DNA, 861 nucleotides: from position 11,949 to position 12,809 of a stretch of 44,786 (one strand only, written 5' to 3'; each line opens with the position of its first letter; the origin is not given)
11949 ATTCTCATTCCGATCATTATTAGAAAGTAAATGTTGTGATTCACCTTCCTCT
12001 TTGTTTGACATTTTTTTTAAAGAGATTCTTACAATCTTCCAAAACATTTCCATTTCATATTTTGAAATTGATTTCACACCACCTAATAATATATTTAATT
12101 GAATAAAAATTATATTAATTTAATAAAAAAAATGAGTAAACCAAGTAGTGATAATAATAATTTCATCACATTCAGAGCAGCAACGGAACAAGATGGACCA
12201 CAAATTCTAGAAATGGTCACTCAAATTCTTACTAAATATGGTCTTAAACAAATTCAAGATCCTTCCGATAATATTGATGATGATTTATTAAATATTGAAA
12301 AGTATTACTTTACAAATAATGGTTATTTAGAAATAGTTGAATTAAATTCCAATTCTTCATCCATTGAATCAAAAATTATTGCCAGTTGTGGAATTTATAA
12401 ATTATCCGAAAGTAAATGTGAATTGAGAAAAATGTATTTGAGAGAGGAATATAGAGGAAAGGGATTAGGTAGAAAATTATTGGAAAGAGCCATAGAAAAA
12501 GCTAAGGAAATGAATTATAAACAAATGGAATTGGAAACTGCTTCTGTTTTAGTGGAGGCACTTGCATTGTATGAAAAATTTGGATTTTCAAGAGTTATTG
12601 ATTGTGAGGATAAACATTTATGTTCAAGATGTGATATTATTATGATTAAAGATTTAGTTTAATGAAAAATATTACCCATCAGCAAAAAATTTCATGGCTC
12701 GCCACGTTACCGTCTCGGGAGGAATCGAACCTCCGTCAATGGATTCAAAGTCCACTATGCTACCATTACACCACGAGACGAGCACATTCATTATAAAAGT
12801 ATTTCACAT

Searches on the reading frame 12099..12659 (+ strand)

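Call 62: search_protein_families(library=pfam, proteins=[window:12099-12659:+], max_evalue=0.01)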
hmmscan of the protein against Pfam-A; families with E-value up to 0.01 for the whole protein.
window:12099-12659:+ (187 aa): 10 families
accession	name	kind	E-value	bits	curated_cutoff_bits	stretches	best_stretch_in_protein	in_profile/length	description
PF00583.31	Acetyltransf_1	-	8.1e-16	58.8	20.7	1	90-163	41-116/116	Acetyltransferase (GNAT) family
PF13508.13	Acetyltransf_7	-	2.2e-14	54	27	1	91-164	12-83/84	Acetyltransferase (GNAT) domain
PF13673.13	Acetyltransf_10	-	4.1e-10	40.2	23.6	1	98-166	44-110/128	Acetyltransferase (GNAT) domain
PF13302.13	Acetyltransf_3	-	9.7e-07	30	25.4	1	24-163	3-137/138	Acetyltransferase (GNAT) domain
PF14542.12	Acetyltransf_CG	-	3.8e-05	24.2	30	1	100-141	17-59/80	GCN5-related N-acetyl-transferase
PF17013.11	Acetyltransf_15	-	5.3e-05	23.2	35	1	69-142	29-107/210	Putative acetyl-transferase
PF08445.16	FR47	-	0.00047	20.5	22.1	1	106-166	21-80/86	FR47-like protein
PF13420.13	Acetyltransf_4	-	0.00093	19.7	24.3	1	104-166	71-137/155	Acetyltransferase (GNAT) domain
PF13306.12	LRR_5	-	0.0038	17.6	27.7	1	58-101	62-105/127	BspA type Leucine rich repeat region (6 copies)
PF23209.2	IDM1_C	-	0.0079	16.7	33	0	92-185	43-133/140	Increased DNA methylation 1, C-terminal domain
